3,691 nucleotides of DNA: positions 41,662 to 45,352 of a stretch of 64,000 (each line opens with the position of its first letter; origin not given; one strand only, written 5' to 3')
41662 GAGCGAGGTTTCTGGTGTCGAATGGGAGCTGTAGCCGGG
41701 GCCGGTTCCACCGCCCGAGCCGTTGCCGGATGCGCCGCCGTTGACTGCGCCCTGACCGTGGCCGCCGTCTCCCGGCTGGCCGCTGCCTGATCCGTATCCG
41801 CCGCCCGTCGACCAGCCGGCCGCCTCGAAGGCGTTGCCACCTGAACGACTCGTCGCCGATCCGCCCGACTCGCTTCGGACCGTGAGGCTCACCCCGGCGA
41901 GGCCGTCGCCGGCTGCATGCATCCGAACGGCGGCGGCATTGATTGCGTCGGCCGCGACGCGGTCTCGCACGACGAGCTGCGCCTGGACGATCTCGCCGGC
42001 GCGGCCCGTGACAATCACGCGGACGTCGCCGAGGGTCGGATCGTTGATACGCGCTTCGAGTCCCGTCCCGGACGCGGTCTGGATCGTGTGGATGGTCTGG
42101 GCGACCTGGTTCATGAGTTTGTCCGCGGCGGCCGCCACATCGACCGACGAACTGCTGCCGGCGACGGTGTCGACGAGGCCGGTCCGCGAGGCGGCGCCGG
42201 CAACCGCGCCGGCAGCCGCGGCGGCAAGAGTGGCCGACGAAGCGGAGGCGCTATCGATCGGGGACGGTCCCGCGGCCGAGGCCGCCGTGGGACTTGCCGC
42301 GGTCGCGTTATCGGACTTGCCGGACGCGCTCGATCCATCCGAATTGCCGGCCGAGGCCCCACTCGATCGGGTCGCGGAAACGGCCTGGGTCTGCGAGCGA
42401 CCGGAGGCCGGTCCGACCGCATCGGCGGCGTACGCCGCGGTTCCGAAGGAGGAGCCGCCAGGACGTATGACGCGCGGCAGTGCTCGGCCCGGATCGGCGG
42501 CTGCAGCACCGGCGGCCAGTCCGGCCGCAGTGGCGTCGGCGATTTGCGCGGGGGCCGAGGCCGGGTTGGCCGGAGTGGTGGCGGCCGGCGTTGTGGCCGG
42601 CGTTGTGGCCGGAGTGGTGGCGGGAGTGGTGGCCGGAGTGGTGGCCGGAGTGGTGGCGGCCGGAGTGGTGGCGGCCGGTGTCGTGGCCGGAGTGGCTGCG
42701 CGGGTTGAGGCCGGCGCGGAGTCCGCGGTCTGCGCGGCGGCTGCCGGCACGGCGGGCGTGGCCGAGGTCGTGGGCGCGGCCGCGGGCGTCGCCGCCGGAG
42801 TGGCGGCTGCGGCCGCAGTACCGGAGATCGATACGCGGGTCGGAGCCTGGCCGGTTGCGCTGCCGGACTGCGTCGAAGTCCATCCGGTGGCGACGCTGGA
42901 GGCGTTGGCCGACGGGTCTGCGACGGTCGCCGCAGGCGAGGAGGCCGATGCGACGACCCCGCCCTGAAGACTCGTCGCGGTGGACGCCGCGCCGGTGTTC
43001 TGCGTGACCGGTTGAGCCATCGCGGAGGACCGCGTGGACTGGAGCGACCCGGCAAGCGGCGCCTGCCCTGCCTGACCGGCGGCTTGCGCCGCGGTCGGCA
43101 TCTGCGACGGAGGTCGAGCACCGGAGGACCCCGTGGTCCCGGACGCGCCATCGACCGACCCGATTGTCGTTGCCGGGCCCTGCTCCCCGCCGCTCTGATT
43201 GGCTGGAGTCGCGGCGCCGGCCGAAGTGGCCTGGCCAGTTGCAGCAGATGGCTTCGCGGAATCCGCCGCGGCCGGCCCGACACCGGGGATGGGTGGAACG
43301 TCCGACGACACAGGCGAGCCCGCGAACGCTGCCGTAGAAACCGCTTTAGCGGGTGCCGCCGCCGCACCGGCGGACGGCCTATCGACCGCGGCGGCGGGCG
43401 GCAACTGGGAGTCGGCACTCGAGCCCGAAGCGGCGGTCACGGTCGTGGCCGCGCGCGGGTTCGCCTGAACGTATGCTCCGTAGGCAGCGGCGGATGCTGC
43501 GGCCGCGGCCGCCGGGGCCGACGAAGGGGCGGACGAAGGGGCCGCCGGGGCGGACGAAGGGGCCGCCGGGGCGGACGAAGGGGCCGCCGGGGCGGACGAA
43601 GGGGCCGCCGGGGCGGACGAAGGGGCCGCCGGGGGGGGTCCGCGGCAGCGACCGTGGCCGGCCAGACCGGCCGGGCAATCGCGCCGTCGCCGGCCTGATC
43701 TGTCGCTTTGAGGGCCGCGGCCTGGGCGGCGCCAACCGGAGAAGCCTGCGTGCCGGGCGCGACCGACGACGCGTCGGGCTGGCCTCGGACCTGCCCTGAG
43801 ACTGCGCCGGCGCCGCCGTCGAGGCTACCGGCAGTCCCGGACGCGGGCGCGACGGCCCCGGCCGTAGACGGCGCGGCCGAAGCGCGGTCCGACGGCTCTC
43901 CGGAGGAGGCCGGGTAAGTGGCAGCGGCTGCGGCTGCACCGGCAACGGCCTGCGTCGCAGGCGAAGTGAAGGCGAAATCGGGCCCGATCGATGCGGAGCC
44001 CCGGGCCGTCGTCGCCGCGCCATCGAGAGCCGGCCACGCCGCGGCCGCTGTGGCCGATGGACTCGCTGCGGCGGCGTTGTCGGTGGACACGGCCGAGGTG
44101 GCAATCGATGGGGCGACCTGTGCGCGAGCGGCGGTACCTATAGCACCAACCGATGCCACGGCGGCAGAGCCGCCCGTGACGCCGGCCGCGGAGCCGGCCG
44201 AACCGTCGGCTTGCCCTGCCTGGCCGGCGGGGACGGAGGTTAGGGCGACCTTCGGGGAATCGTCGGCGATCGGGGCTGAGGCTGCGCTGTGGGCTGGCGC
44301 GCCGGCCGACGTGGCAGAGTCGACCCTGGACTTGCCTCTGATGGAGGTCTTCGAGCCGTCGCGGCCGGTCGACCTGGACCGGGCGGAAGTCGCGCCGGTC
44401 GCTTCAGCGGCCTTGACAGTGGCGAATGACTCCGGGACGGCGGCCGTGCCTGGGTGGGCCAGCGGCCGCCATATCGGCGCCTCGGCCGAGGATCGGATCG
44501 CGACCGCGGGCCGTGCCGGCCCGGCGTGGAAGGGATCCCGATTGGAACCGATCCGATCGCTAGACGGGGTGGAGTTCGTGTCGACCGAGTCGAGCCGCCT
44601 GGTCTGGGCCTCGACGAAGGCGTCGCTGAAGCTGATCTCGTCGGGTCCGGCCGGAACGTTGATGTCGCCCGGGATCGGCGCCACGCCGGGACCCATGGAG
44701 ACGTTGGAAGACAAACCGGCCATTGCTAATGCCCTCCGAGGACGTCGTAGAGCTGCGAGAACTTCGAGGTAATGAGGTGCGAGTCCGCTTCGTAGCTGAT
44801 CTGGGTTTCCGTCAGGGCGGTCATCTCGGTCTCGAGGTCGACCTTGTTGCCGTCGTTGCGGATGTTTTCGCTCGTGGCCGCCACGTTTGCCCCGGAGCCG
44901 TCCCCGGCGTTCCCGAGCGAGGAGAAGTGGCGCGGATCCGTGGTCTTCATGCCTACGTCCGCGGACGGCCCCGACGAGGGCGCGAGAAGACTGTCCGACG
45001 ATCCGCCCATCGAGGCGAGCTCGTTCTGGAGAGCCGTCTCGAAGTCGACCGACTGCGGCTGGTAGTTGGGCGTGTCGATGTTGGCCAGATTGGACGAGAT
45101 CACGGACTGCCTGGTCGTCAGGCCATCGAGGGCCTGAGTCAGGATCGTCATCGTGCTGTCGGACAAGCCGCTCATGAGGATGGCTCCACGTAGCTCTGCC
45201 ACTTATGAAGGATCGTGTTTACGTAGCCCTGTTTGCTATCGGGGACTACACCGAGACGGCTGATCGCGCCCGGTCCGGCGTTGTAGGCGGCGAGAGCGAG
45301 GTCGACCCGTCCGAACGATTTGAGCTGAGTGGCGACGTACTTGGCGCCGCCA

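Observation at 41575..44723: FliK-like hook-length ruler split exactly at a poly-C8 tract: phase-variable switch, programmed -1 frameshift or a 1-nt assembly deletion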

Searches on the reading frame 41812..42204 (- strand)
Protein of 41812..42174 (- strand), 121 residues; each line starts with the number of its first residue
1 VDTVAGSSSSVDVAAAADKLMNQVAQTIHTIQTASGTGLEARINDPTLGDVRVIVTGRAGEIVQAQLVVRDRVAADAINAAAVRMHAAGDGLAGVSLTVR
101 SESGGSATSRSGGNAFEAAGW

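Call 23: find_homologous_proteins(query=window:41812-42174:-, max_evalue=0.001)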
Query seq(121 aa) (121 aa): 22 proteins with E <= 0.001 among 118 candidates.
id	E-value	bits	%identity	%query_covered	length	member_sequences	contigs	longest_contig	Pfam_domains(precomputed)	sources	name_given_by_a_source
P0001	5.4e-45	170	82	90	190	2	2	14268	-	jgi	jgi:hypothetical protein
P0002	8.8e-42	160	75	87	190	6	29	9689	-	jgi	jgi:hypothetical protein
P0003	1.6e-40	156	69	96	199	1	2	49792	-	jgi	jgi:hypothetical protein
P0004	2.0e-40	155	75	87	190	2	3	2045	-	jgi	jgi:hypothetical protein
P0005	5.8e-40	154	67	99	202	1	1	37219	-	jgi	jgi:hypothetical protein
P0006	2.0e-38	149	76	81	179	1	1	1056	-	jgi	jgi:hypothetical protein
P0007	3.9e-38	148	75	83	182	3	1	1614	-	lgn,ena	-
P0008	2.6e-37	145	75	83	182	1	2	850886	-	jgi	jgi:hypothetical protein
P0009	2.7e-36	142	66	99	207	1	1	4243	-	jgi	jgi:hypothetical protein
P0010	4.1e-36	141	74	83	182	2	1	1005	-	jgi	jgi:hypothetical protein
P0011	9.3e-36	140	65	98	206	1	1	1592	-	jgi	jgi:hypothetical protein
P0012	1.4e-35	140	72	85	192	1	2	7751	-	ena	-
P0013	3.6e-35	138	60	99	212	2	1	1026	-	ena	-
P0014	5.5e-35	138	64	90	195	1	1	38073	-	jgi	jgi:hypothetical protein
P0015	1.6e-34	136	74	81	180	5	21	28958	-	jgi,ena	jgi:hypothetical protein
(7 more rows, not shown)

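Call 39: predict_structure(alignment_id=A3)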
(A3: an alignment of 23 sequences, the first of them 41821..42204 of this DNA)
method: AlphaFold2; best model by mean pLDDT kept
length: 128 residues; sequences in the alignment: 23
mean_pLDDT: 66.1   pTM: 0.48
mean pLDDT of the five models: 66.1, 65.1, 63.5, 61.7, 59.6
residues with pLDDT >= 90: 0; 70-90: 62; 50-70: 45; < 50: 21
segments of 3 or more residues with pLDDT < 50: 2-4, 114-125
pLDDT, mean of each block of 10 residues (from residue 1): 49 55 77 74 63 73 73 76 78 69 71 51 44
secondary structure, 60 per line:
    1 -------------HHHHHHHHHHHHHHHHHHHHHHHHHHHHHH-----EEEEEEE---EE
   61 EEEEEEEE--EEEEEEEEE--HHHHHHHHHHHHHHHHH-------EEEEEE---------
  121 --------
elements in order: H14-43 E49-55 E59-68 E71-79 H82-98 E106-111
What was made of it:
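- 41869..42129 (-): Core of the C-terminal substrate-specificity-switch (T3S4/Flg_hook-like) domain, residues 866-952 of the 1049-aa reconstruction. The AlphaFold2 model is helix-beta3-helix-beta, pLDDT 66 (call 39).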

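Call 45: fold_search(model_id=the predicted structure, library=pdb)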
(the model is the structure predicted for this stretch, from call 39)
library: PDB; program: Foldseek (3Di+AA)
matches with E <= 10: 490; with E <= 0.001: 0
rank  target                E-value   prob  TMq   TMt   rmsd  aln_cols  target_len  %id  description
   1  5cuk                  1.4e-03  1.00  0.44  0.56   4.1        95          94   19  Crystal structure of the PscP SS domain (released 2015-12-02)
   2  2rrl_MODEL_1_A        2.8e-02  0.84  0.36  0.30  10.7       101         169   16  Solution structure of the C-terminal domain of the FliK (released 2011-05-18)
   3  6i4l_G                4.6e-02  0.92  0.35  0.38   7.1        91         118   16  Crystal Structure of Plasmodium falciparum actin I (G115A mutant) in the Mg-K-ATP/ADP state (released 2019-06-26)
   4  8sjd_A                1.6e-01  0.18  0.22  0.07   9.6        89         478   10  Cryo-EM structure of the Hermes transposase bound to two right-ends of its DNA transposon. (released 2023-08-02)
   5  3n2q                  2.4e-01  0.23  0.24  0.13   4.6        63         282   16  Crystal structure of Sex pheromone staph-cAM373 precursor (released 2010-06-02)
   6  1j72                  2.7e-01  0.69  0.38  0.17   8.4        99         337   12  Crystal Structure of Mutant Macrophage Capping Protein (Cap G) with Actin-severing Activity in the Ca2+-Free Form (released 2003-06-24)
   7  6jeg_A                2.9e-01  0.20  0.26  0.07   7.5        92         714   21  Crystal structure of calcium free human gelsolin amyloid mutant G167R (released 2019-06-12)
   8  7fiu                  3.1e-01  0.41  0.31  0.18   5.6        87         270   11  Crystal structure of the DUB domain of Wolbachia cytoplasmic incompatibility factor CidB from wMel (released 2022-04-06)
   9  4d1q_B                3.5e-01  0.16  0.26  0.09   9.3       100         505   11  Hermes transposase bound to its terminal inverted repeat (released 2014-07-30)
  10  4d1q_H                3.5e-01  0.15  0.27  0.10   9.2       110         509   10  Hermes transposase bound to its terminal inverted repeat (released 2014-07-30)
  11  5dgg_A                3.7e-01  0.66  0.39  0.30   4.6        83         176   10  Central domain of uncharacterized Lpg1148 protein from Legionella pneumophila (released 2015-09-16)
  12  6dwz_A                3.7e-01  0.14  0.24  0.09   9.2       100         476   11  Hermes transposase deletion dimer complex with (C/G) DNA (released 2018-09-19)
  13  2bw3_A                3.7e-01  0.14  0.25  0.09   9.7       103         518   12  Three-dimensional structure of the Hermes DNA transposase (released 2005-07-28)
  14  4ws9_A                4.5e-01  0.23  0.28  0.12   5.4        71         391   13  Crystal structure of sMAT N159G from Sulfolobus solfataricus (released 2014-11-05)
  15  5jp1_A                5.4e-01  0.28  0.28  0.19   4.9        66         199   15  Structure of Xanthomonas campestris effector protein XopD bound to tomato SUMO (released 2016-07-27)
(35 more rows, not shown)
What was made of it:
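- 41869..42129 (-): Foldseek top hits are the PscP SS domain 5cuk (E 1.4e-3, prob 1.0) and the FliK C-terminal domain 2rrl (prob 0.84) (call 45).
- On FliK / T3S4 ruler proteins: By fold: the top Foldseek hits are 5cuk (PscP SS domain) and 2rrl (FliK C-terminal domain), but the model pLDDT is 66 and the E-values are modest (calls 39, 45).
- Closest known: Injectisome needle-length rulers YscP/PscP. Same: 5cuk is the best structural match of the C-terminal domain (E 1.4e-3, prob 1.0, TM 0.56 normalised to the target) (call 45).
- The fold matches the PscP and FliK switch domains (calls 39, 45).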

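Call 46: search_protein_representatives(alignment_id=A3)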
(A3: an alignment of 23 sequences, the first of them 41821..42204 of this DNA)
Query: 23 sequences, 182 profile positions. Proteins with E-value up to 0.001 (for the whole library): 72; up to 1e-10: 54; up to 1e-30: 23. The best 72 are listed.
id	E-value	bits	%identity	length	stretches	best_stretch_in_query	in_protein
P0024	1.6e-75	269.6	-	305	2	1-182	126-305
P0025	3.5e-70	252.2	-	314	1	1-182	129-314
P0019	2.0e-68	246.5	-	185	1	1-182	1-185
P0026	1.5e-66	240.3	-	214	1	1-182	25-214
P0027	1.0e-65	237.7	-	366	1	1-182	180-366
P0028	6.4e-65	235.1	-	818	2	1-112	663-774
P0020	3.8e-63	229.3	-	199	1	1-182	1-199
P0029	5.5e-62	225.5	-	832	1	1-182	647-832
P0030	9.8e-62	224.7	-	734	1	1-182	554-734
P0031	6.3e-61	222.0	-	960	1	1-182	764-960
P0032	1.0e-60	221.4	-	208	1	1-182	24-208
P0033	1.1e-60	221.3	-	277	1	1-182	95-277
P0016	3.6e-60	219.6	-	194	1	1-182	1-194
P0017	4.9e-60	219.2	-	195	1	1-182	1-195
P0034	1.6e-58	214.2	-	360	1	1-182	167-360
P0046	7.8e-19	84.9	-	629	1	2-139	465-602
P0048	2.6e-18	83.2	-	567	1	3-131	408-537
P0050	1.3e-17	80.9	-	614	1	2-125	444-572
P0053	5.1e-17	79.0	-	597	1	2-119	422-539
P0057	8.4e-16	75.0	-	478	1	3-133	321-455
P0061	1.5e-14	70.9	-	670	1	5-182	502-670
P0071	8.9e-11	58.6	-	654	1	16-89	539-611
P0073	7.9e-10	55.5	-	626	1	3-172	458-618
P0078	2.4e-07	47.4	-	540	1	8-142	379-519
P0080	6.6e-07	46.0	-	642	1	7-132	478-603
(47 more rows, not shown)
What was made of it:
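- The domain is C-terminal in the 72 library relatives (call 46).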

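Call 47: search_protein_families(library=pfam, proteins=[P0046, P0048, P0050, P0053, P0057, P0061, P0071, P0073, P0078, P0080], max_evalue=0.01)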
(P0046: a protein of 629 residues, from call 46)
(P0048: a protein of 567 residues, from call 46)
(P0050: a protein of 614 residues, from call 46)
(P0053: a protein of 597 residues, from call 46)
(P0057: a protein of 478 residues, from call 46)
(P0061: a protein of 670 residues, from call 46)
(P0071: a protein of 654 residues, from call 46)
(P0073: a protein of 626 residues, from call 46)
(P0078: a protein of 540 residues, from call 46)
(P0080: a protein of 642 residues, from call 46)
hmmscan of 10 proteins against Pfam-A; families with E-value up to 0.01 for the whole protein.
P0046 (629 aa): 1 family
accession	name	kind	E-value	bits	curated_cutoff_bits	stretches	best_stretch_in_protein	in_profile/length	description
PF02120.21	Flg_hook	-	0.0079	16.4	29.8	0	477-538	10-69/85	Flagellar hook-length control protein FliK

P0048 (567 aa): 0 families

P0050 (614 aa): 0 families

P0053 (597 aa): 0 families

P0057 (478 aa): 0 families

P0061 (670 aa): 0 families

P0071 (654 aa): 1 family
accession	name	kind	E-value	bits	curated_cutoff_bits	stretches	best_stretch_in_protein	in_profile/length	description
PF02120.21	Flg_hook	-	0.0058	16.9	29.8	1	542-586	15-58/85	Flagellar hook-length control protein FliK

P0073 (626 aa): 0 families

P0078 (540 aa): 0 families

P0080 (642 aa): 0 families
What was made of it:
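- On FliK / T3S4 ruler proteins: Distant library relatives give E of about 0.006-0.008 (call 47).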

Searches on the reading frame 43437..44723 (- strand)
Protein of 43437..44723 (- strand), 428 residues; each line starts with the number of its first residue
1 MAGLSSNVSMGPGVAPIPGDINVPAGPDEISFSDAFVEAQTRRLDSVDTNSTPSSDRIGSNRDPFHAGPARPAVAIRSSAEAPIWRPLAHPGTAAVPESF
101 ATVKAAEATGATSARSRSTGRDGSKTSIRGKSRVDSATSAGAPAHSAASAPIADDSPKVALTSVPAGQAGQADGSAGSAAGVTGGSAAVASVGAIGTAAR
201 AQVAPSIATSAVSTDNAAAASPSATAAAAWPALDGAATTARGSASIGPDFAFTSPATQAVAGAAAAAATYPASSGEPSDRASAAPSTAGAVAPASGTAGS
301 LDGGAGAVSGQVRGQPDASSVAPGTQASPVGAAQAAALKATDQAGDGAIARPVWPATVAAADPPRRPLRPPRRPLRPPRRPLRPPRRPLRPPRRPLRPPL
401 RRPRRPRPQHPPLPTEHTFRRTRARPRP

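Call 5: search_protein_families(library=pfam, proteins=[window:43437-44723:-], max_evalue=0.01)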
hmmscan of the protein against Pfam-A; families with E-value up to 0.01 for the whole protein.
window:43437-44723:- (428 aa): 0 families

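Call 11: find_encoding_contigs(protein=window:43437-44723:-, flank=10000, max_places=10)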
Protein window:43437-44723:- (428 aa): no gene with exactly this product is on record in the collection.

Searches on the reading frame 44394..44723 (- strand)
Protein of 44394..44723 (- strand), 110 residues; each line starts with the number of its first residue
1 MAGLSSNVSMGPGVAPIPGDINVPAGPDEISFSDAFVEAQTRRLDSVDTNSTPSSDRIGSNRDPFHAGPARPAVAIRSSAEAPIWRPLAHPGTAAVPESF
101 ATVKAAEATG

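Call 10: search_protein_families(library=pfam, proteins=[window:44400-44723:-], max_evalue=10)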
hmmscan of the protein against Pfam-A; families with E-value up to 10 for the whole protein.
window:44400-44723:- (108 aa): 0 families

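Call 24: find_homologous_proteins(query=window:44394-44723:-, max_evalue=0.001)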
Query seq(110 aa) (110 aa): 1 proteins with E <= 0.001 among 16 candidates.
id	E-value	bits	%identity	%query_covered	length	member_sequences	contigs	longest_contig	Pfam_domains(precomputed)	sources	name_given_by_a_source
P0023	7.9e-18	83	50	95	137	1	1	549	-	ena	-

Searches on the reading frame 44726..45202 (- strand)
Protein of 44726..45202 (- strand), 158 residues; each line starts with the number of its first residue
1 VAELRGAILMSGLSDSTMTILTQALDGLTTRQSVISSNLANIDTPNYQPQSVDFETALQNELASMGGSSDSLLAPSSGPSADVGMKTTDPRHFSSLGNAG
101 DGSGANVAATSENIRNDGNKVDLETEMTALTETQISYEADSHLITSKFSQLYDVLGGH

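Call 5: search_protein_families(library=pfam, proteins=[window:44726-45202:-], max_evalue=0.01)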
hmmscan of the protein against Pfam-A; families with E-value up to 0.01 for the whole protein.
window:44726-45202:- (158 aa): 2 families
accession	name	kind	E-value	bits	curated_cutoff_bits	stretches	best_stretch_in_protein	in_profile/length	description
PF00460.25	Flg_bb_rod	-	4.8e-07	30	20.7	1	23-48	6-31/31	Flagella basal body rod protein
PF06429.18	Flg_bbr_C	-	0.0043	17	23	1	121-145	10-34/46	Flagellar basal body rod FlgEFG protein C-terminal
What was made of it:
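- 44726..45175 (-): Rod-protein gene (149 aa) directly upstream of fliK. Pfam Flg_bb_rod (call 5).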

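Call 25: find_encoding_contigs(protein=window:44726-45175:-, flank=10000, max_places=10)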
Protein window:44726-45175:- (149 aa): 2 contigs read that carry it; 2 places shown.
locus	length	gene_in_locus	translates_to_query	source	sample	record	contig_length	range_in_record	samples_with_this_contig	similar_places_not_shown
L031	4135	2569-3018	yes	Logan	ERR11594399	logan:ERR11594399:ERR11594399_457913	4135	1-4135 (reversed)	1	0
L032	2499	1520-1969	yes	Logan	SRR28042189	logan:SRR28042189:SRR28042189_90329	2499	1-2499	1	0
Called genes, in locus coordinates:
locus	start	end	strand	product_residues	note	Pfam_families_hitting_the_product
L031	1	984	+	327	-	?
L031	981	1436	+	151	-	PF02050:FliJ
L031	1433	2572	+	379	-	PF01551:Peptidase_M23, PF01464:SLT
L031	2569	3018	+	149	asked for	PF00460:Flg_bb_rod (weak)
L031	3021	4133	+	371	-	?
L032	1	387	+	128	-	?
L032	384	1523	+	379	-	PF01551:Peptidase_M23, PF01464:SLT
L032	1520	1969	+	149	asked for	PF00460:Flg_bb_rod (weak)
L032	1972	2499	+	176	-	?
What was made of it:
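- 44726..45175 (-): The exact protein occurs on L031 and L032 (call 25).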
